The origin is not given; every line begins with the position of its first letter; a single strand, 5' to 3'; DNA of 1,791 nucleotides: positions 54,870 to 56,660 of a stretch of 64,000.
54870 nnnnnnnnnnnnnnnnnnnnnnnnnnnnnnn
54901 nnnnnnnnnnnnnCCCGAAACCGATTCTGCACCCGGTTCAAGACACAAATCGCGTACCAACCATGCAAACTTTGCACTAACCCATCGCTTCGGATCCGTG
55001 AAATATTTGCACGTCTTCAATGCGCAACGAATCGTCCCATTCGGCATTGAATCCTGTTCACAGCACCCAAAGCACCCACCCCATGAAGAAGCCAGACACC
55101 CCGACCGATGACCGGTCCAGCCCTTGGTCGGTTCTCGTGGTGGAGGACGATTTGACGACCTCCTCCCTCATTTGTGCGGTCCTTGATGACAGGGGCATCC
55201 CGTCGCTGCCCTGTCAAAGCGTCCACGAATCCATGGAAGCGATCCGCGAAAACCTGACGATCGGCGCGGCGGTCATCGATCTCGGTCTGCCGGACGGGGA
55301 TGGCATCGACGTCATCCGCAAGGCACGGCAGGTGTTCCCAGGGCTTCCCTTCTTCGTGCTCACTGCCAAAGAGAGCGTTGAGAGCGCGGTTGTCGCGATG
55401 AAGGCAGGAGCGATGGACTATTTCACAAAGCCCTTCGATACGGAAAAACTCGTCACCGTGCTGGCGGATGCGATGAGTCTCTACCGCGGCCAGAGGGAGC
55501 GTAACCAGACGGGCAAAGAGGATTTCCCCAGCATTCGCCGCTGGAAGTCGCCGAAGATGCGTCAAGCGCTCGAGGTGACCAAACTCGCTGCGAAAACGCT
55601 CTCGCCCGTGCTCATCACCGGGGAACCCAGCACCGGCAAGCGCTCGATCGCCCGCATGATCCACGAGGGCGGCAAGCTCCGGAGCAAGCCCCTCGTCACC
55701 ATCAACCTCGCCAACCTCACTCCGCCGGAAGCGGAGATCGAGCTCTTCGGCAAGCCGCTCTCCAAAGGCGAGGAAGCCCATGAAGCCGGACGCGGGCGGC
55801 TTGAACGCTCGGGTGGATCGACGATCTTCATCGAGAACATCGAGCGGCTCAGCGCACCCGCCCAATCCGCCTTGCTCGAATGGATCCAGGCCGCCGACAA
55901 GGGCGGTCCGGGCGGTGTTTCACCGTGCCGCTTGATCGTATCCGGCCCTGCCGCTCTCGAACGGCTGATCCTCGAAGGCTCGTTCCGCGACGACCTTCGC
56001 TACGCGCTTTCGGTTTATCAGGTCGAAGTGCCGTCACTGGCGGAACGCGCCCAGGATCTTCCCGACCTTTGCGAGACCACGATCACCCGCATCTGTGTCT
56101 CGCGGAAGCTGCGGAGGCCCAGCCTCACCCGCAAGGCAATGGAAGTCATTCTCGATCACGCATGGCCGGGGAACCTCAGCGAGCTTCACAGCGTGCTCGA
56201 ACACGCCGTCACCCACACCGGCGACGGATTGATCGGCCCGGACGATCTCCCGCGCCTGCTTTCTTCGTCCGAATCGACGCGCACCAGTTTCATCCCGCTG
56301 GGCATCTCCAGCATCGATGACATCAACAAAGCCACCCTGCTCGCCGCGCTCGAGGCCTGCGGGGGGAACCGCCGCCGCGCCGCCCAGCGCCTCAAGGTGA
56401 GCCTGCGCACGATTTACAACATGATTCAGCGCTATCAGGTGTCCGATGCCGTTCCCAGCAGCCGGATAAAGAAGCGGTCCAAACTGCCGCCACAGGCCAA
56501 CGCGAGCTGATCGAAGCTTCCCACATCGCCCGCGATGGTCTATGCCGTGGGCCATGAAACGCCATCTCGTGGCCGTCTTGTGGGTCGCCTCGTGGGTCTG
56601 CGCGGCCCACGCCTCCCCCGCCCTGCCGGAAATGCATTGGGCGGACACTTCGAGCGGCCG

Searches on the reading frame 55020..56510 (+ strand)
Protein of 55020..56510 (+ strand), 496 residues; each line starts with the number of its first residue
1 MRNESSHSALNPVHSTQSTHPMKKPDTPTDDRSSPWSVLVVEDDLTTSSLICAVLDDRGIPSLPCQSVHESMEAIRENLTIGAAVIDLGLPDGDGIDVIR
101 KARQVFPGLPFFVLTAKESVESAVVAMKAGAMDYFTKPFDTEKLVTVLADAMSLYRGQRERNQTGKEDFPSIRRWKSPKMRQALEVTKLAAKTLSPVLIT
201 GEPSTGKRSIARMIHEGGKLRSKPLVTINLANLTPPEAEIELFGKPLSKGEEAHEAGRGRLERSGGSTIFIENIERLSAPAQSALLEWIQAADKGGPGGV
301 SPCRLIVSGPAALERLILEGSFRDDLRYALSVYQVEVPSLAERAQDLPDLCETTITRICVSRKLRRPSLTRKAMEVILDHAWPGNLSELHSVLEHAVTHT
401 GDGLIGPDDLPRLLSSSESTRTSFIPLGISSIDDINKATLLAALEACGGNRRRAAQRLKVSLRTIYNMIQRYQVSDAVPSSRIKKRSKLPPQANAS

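Call 8: search_protein_families(library=pfam, proteins=[window:55020-56510:+])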
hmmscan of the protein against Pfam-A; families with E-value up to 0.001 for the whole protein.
window:55020-56510:+ (496 aa): 7 families
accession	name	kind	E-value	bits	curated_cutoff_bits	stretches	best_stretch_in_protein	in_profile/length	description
PF00158.32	Sigma54_activat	-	1.2e-25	90.6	20.2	1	176-335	4-167/168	Sigma-54 interaction domain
PF00072.30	Response_reg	-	7.5e-18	65.2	30.2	1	38-148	1-110/111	Response regulator receiver domain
PF14532.12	Sigma54_activ_2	-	4.9e-16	59.7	25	1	185-340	12-138/138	Sigma-54 interaction domain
PF25601.1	AAA_lid_14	-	7.2e-14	51.8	27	1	342-421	2-81/87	AAA+ ATPase lid domain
PF02954.25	HTH_8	-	4.7e-08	33.1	22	1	432-472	2-42/42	Bacterial regulatory protein, Fis family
PF13551.12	HTH_29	-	2.8e-05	24.5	28.1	1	438-480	3-44/64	Winged helix-turn helix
PF13384.12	HTH_23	-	3.8e-05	23.8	24.6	1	436-473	6-42/50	Homeodomain-like domain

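Call 9: search_protein_families(library=ncbifam, proteins=[window:55020-56510:+])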
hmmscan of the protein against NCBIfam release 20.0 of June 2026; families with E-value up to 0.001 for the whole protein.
window:55020-56510:+ (496 aa): 88 families (the best 25 are shown)
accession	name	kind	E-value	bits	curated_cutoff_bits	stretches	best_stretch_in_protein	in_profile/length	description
NF007689.0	PRK10365.1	equivalog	5e-60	203.5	760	1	37-469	7-439/441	sigma-54-dependent response regulator transcription factor ZraR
TIGR01818.1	ntrC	equivalog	2.7e-59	201.2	558.6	1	38-419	1-386/463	nitrogen regulation protein NR(I)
NF051870.1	NAssimRespRegNtrX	equivalog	2.7e-56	191.4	600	1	38-411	4-382/452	nitrogen assimilation response regulator NtrX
NF008469.0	PRK11361.1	equivalog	1.4e-54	185.5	714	1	37-476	6-458/461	acetoacetate metabolism transcriptional regulator AtoC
TIGR02915.1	PEP_resp_reg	equivalog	1.2e-50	172.7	502.6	1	39-474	2-444/445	PEP-CTERM-box response regulator transcription factor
NF008485.2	PRK11388.1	equivalog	4.8e-49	167.2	551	1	176-475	337-638/643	dihydroxyacetone kinase operon transcriptional regulator DhaR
NF041946.1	LuxO_transreg_Vib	equivalog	4.4e-48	164.2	800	2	41-420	2-386/463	quorum-sensing sigma-54 dependent transcriptional regulator LuxO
NF049963.1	RespRegFlgRCampy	domain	1.2e-46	159.5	750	1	38-474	3-429/429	fla regulon two-component system response regulator FlgR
NF011695.0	PRK15115.1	equivalog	3.8e-46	157.8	763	1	35-474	6-438/445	two-component system response regulator GlrR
NF008176.1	PRK10923.1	equivalog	8e-42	143.4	620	1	38-419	6-390/469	nitrogen regulation protein NR(I)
NF041552.1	TF_PrdR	equivalog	2.8e-41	141.5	795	1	160-473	257-577/577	sigma-54 dependent transcriptional regulator PrdR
TIGR01817.1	nifA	equivalog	1.1e-40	139.9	528.85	1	175-410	200-438/534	nif-specific transcriptional activator NifA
NF050807.1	TransRegFlbDCaul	equivalog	8e-40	137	750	1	65-475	30-441/454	sigma-54-dependent transcriptional regulator FlbD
NF008085.0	PRK10820.1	equivalog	1.3e-35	123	576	1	146-476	180-514/520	transcriptional regulator TyrR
NF003451.0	PRK05022.1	equivalog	2.1e-35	122.4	476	1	175-399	194-422/512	nitric oxide reductase transcriptional regulator NorR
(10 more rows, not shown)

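Call 13: find_homologous_proteins(query=window:55083-56510:+)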
Query window:55083-56510:+ (475 aa): 1752 proteins with E <= 0.001 among 8000 candidates; the best 120 are listed.
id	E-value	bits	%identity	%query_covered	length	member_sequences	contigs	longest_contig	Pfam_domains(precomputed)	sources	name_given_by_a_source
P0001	0.0e+0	1046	100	100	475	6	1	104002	PF00158.33,PF25601.2,PF02954.26,PF14532.13,PF00072.31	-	-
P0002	2.6e-274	928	88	100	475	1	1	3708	PF00158.33,PF25601.2,PF02954.26,PF14532.13,PF00072.31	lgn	-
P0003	3.2e-272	921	88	99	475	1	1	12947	PF00158.33,PF13384.13,PF25601.2,PF02954.26,PF14532.13,PF00072.31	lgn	-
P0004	6.2e-247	838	80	100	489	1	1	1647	PF00158.33,PF13384.13,PF25601.2,PF02954.26,PF14532.13,PF00072.31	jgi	jgi:two-component system NtrC family response regulator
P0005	3.1e-211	720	71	95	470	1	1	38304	PF00158.33,PF25601.2,PF02954.26,PF14532.13,PF00072.31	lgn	-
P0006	4.6e-155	535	57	92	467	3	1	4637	PF00158.33,PF13384.13,PF25601.2,PF02954.26,PF14532.13,PF00072.31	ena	-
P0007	1.4e-154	533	55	96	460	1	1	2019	PF00158.33,PF25601.2,PF02954.26,PF03709.22,PF14532.13,PF00072.31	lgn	-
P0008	2.2e-154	533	55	94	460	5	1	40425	PF00158.33,PF25601.2,PF02954.26,PF03709.22,PF14532.13,PF00072.31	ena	-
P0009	1.1e-153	531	55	96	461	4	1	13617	PF00158.33,PF25601.2,PF02954.26,PF03709.22,PF14532.13,PF00072.31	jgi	jgi:DNA-binding NtrC family response regulator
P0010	5.2e-150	518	54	93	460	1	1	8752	PF00158.33,PF25601.2,PF02954.26,PF14532.13,PF00072.31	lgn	-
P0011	2.8e-149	516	56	95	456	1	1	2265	PF00158.33,PF13384.13,PF25601.2,PF02954.26,PF14532.13,PF00072.31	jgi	jgi:DNA-binding NtrC family response regulator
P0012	8.5e-148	511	56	94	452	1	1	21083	PF00158.33,PF25601.2,PF02954.26,PF14532.13,PF00072.31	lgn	-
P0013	2.3e-147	510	55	95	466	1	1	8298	PF00158.33,PF13384.13,PF25601.2,PF02954.26,PF14532.13,PF00072.31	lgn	-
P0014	7.2e-147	508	54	92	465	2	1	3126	PF00158.33,PF13384.13,PF25601.2,PF02954.26,PF14532.13,PF00072.31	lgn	-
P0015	3.3e-146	506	56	93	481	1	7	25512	PF00158.33,PF25601.2,PF02954.26,PF14532.13,PF00072.31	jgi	jgi:DNA-binding NtrC family response regulator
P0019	8.7e-145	501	53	98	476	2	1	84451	PF00158.33,PF13384.13,PF25601.2,PF02954.26,PF14532.13,PF00072.31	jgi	jgi:DNA-binding NtrC family response regulator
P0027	2.7e-143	496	56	93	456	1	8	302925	PF00158.33,PF13384.13,PF25601.2,PF02954.26,PF03709.22,PF14532.13,PF00072.31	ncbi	ncbi:MAG: sigma 54-interacting transcriptional regulator [Luteolibacter sp.]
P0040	1.1e-137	478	51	96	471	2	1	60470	PF00158.33,PF25601.2,PF02954.26,PF14532.13,PF00072.31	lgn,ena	-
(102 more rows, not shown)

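Call 17: find_related_loci(query=A1, collection=genome_contigs, flank=10000)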
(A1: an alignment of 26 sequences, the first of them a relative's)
Query A1 (475 aa) in genome_contigs; peptide patterns used: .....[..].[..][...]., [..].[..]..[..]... (x = any residue, [..] = any of these).
600 stretches matched a pattern (row limit reached: there are more); 429 encode a relative of the query (tblastn E <= 1e-3); the best 80 are kept; 80 distinct loci.
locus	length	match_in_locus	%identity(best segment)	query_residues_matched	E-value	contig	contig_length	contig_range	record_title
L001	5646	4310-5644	33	16-451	1e-63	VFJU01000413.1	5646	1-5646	MAG: Verrucomicrobia bacterium isolate Bin_54_1 c_000001238636, whole genome shotgun sequence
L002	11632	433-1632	33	64-453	2e-60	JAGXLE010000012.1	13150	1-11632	MAG: Desulfobacterales bacterium isolate GSL_GSL3510_8 NODE_660_length_13150_cov_4.91423, whole genome shotgun sequence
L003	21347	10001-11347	31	17-451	2e-58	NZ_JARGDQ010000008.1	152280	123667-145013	Desulfurivibrio dismutans strain AMeS2 8, whole genome shotgun sequence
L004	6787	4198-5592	31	17-461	2e-57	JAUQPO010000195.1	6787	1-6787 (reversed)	MAG: Acidobacteriota bacterium isolate JZ-1.bins.10.201901 NODE_10338_length_6787_cov_1.597598, whole genome shotgun seq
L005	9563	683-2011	32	17-453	4e-57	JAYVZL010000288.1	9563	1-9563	MAG: Elusimicrobiota bacterium isolate GL90_UP_concoct_198 GL90_UP_concoct_198_287, whole genome shotgun sequence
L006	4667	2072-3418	31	12-453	3e-56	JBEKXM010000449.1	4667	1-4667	MAG: Tepidisphaeraceae bacterium isolate SPRUCE 651 SPRUCE_651_449, whole genome shotgun sequence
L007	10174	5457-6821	31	11-451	3e-56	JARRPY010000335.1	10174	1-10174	MAG: Deltaproteobacteria bacterium isolate Spart_188_MAG scaffold_18850, whole genome shotgun sequence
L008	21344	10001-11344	32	17-451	2e-56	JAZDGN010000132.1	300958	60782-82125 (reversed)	MAG: Pseudomonadota bacterium isolate MEGAHIT-group-0.269 k141_10497471, whole genome shotgun sequence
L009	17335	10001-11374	31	16-455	6e-55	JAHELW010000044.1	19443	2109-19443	MAG: Myxococcales bacterium isolate Ww639 NODE_7729_length_19443_cov_3.849860, whole genome shotgun sequence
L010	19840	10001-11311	30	17-451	1e-53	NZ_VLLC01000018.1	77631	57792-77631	Desulfobotulus alkaliphilus strain ASO4-4 LZ24DRAFT_scaffold00018.18, whole genome shotgun sequence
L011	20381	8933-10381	28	11-473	1e-53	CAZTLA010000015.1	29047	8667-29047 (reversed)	MAG TPA_asm: uncultured Syntrophales bacterium isolate binchicken_co232_232 genome assembly, contig: NODE_2839_length_29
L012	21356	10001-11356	32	16-449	2e-53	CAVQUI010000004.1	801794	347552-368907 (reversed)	MAG: uncultured delta proteobacterium isolate MFD09964.bin.2.99 genome assembly, contig: contig_14035, whole genome shot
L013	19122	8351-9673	29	16-453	4e-53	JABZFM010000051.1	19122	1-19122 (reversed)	MAG: Desulfobacteraceae bacterium isolate Grevelingen_8MPa_metabat2.60 scaffold_1675, whole genome shotgun sequence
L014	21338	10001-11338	29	18-454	5e-53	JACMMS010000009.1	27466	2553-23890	MAG: Methylophilaceae bacterium isolate LF-bin-10 FL-bin-10-contig-k141_68746, whole genome shotgun sequence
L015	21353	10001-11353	31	11-453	2e-52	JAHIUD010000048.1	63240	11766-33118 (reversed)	MAG: Proteobacteria bacterium isolate MM_PC_MetaG.mb.237 MM_PC_MetaG.mb.237_k141_887117, whole genome shotgun sequence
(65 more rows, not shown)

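Call 18: find_encoding_contigs(protein=P0005, flank=10000, max_places=3)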
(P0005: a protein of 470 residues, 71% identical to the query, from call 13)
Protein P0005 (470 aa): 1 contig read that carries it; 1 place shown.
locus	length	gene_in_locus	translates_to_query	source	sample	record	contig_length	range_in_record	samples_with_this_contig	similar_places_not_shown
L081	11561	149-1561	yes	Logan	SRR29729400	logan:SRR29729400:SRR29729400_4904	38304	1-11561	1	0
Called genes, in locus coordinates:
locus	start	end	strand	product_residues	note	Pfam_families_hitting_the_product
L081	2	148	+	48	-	?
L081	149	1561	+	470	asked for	PF00072:Response_reg, PF00158:Sigma54_activat, PF14532:Sigma54_activ_2, PF25601:AAA_lid_14, PF02954:HTH_8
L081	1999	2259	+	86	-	-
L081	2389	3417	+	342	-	PF02898:NO_synthase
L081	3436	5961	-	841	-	PF00512:HisKA, PF02518:HATPase_c, PF00072:Response_reg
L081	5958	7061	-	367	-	PF02743:dCache_1 (weak)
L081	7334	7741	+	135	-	-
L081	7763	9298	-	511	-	PF18887:MBG_3 (weak)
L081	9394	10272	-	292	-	PF07589:PEP_exosort_dom (weak)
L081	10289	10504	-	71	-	-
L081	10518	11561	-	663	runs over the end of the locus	PF04932:Wzy_C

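Call 19: find_encoding_contigs(protein=P0003, flank=10000, max_places=3)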
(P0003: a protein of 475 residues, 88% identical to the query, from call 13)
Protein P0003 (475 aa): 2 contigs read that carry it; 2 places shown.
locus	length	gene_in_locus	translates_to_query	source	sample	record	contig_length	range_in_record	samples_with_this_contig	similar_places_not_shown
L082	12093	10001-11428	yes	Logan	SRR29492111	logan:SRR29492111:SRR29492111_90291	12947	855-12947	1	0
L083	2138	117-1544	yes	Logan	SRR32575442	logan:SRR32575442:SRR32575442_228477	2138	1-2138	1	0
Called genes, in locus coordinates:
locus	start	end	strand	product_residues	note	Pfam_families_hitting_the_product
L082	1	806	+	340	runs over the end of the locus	-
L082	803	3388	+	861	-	PF00512:HisKA, PF02518:HATPase_c, PF00072:Response_reg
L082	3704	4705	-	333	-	PF02898:NO_synthase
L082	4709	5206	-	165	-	-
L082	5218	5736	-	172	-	-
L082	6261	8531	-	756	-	PF08447:PAS_3, PF00512:HisKA, PF02518:HATPase_c, PF00072:Response_reg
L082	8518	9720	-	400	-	PF08495:FIST, PF10442:FIST_C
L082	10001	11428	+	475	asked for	PF00072:Response_reg, PF00158:Sigma54_activat, PF14532:Sigma54_activ_2, PF25601:AAA_lid_14, PF02954:HTH_8, PF13384:HTH_23 (faint)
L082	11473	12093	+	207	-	?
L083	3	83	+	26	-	?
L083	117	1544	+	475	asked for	PF00072:Response_reg, PF00158:Sigma54_activat, PF14532:Sigma54_activ_2, PF25601:AAA_lid_14, PF02954:HTH_8, PF13384:HTH_23 (faint)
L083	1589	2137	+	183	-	?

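Call 22: find_encoding_contigs(protein=P0027, flank=10000, max_places=2)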
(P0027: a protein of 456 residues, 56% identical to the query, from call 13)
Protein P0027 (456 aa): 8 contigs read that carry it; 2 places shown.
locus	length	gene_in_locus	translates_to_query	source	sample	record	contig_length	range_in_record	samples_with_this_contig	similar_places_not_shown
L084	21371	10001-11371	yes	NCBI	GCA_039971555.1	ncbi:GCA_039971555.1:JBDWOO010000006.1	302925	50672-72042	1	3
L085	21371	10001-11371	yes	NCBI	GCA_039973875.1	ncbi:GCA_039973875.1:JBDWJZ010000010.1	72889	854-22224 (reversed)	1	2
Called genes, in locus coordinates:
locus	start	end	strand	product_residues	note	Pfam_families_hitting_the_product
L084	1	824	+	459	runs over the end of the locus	PF02397:Bac_transf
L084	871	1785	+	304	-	PF03808:Glyco_tran_WecG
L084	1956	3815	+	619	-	PF04932:Wzy_C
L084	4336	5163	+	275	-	PF07589:PEP_exosort_dom (weak)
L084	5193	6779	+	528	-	PF18887:MBG_3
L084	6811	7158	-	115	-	PF01627:Hpt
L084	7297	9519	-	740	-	PF08447:PAS_3, PF00512:HisKA, PF02518:HATPase_c, PF00072:Response_reg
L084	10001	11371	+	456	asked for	PF00072:Response_reg, PF03709:OKR_DC_1_N (weak), PF00158:Sigma54_activat, PF14532:Sigma54_activ_2, PF25601:AAA_lid_14, PF13384:HTH_23 (weak), PF02954:HTH_8 (weak)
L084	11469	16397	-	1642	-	PF00072:Response_reg, PF08447:PAS_3, PF08448:PAS_4, PF00989:PAS, PF08448:PAS_4, PF13426:PAS_9, PF01590:GAF, PF08447:PAS_3, +11 more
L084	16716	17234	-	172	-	-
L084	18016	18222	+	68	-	-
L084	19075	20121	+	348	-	PF01520:Amidase_3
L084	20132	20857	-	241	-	PF07883:Cupin_2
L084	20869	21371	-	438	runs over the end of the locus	PF07969:Amidohydro_3 (faint), PF01979:Amidohydro_1, PF12890:DHOase (weak)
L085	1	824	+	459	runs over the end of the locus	PF02397:Bac_transf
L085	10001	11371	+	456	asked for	PF00072:Response_reg, PF03709:OKR_DC_1_N (weak), PF00158:Sigma54_activat, PF14532:Sigma54_activ_2, PF25601:AAA_lid_14, PF13384:HTH_23 (weak), PF02954:HTH_8 (weak)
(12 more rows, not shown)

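Call 23: find_encoding_contigs(protein=P0019, flank=10000, max_places=2)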
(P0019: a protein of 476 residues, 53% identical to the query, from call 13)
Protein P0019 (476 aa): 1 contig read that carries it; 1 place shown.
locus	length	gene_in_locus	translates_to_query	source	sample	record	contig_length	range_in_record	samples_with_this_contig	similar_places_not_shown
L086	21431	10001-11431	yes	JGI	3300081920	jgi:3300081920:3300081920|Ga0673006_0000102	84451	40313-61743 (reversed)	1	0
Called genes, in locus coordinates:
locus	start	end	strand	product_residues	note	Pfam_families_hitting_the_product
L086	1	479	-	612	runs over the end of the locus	PF07940:Hepar_II_III_C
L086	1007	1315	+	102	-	-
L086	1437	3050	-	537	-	-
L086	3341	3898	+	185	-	PF01025:GrpE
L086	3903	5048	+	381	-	PF00226:DnaJ, PF01556:DnaJ_C, PF00684:DnaJ_CXXCXGXG, PF27439:DnaJ_C_2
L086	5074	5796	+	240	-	PF20260:PUA_4, PF04452:Methyltrans_RNA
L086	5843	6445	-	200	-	PF00625:Guanylate_kin, PF13401:AAA_22 (weak), PF13238:AAA_18 (weak), PF13671:AAA_33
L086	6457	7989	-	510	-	PF00890:FAD_binding_2 (weak), PF01266:DAO, PF01494:FAD_binding_3 (weak), PF01593:Amino_oxidase, PF01946:Thi4 (faint), PF03486:HI0933_like (faint), PF12831:FAD_oxidored (weak), PF13450:NAD_binding_8, +1 more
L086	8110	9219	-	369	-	PF00392:GntR, PF00532:Peripla_BP_1 (weak), PF13377:Peripla_BP_3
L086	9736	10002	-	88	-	-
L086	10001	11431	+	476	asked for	PF00072:Response_reg, PF00158:Sigma54_activat, PF14532:Sigma54_activ_2, PF25601:AAA_lid_14, PF02954:HTH_8, PF13384:HTH_23 (weak)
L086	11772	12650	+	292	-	PF13085:Fer2_3, PF12838:Fer4_7 (weak), PF13183:Fer4_8 (weak)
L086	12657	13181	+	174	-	PF01641:SelR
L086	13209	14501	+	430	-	-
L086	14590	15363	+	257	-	-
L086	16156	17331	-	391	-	PF01797:Y1_Tnp (weak)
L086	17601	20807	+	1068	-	PF02811:PHP, PF07733:DNA_pol3_alpha, PF17657:DNA_pol3_finger, PF14579:HHH_6, PF01336:tRNA_anti-codon (weak)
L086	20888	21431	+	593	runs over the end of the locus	PF01408:GFO_IDH_MocA, PF21252:Glyco_hydro_109_C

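Call 24: find_encoding_contigs(protein=P0008, flank=10000, max_places=2)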
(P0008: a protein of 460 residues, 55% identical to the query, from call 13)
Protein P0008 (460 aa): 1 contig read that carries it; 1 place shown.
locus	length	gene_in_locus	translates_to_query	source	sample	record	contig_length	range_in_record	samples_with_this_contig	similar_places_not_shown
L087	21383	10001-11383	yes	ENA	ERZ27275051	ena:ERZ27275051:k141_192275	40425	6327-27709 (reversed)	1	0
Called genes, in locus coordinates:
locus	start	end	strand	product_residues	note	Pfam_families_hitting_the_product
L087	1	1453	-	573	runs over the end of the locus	PF17389:Bac_rhamnosid6H, PF17390:Bac_rhamnosid_C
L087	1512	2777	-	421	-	PF06134:RhaA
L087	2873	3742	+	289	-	PF02311:AraC_binding, PF07883:Cupin_2, PF00165:HTH_AraC, PF12833:HTH_18, PF00165:HTH_AraC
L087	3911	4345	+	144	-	PF01047:MarR, PF12802:MarR_2 (faint)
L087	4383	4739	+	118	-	-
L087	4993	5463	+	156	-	-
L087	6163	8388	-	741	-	PF08447:PAS_3, PF00512:HisKA, PF02518:HATPase_c, PF00072:Response_reg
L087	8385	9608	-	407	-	PF08495:FIST, PF10442:FIST_C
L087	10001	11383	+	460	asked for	PF00072:Response_reg, PF03709:OKR_DC_1_N (weak), PF00158:Sigma54_activat, PF14532:Sigma54_activ_2, PF25601:AAA_lid_14, PF02954:HTH_8 (weak)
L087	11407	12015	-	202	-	-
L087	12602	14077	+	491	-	PF00041:fn3, PF00754:F5_F8_type_C, PF22633:F5_F8_type_C_2 (weak), PF17963:Big_9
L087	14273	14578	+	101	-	PF01627:Hpt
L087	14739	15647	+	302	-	-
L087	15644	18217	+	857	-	PF00512:HisKA, PF02518:HATPase_c, PF00072:Response_reg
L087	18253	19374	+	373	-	PF01676:Metalloenzyme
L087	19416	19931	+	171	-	PF16798:DUF5069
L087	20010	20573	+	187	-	PF08207:EFP_N, PF01132:EFP, PF09285:Elong-fact-P_C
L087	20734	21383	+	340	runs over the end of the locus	PF01476:LysM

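Call 25: find_encoding_contigs(protein=P0040, flank=10000, max_places=2)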
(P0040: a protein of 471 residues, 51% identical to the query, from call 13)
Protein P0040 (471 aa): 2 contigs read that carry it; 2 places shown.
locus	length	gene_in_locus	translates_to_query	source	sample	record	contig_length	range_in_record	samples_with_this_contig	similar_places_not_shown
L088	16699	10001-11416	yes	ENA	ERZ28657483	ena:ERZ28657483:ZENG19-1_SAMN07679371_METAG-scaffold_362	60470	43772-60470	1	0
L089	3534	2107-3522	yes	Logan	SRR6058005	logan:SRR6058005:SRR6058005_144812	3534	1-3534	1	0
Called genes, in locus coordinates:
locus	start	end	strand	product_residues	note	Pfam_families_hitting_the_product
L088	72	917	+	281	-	PF00535:Glycos_transf_2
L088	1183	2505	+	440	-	PF13579:Glyco_trans_4_4 (weak), PF13692:Glyco_trans_1_4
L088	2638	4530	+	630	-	PF00953:Glycos_transf_4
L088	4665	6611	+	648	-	PF04932:Wzy_C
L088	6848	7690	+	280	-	-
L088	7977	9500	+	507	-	PF18887:MBG_3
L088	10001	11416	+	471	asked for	PF00072:Response_reg, PF00158:Sigma54_activat, PF14532:Sigma54_activ_2, PF25601:AAA_lid_14, PF02954:HTH_8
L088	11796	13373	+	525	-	PF09721:Exosortase_EpsH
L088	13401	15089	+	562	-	-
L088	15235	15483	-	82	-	-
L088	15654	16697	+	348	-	?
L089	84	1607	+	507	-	PF18887:MBG_3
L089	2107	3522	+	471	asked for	PF00072:Response_reg, PF00158:Sigma54_activat, PF14532:Sigma54_activ_2, PF25601:AAA_lid_14, PF02954:HTH_8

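Call 27: find_encoding_contigs(protein=P0001, flank=10000, max_places=2)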
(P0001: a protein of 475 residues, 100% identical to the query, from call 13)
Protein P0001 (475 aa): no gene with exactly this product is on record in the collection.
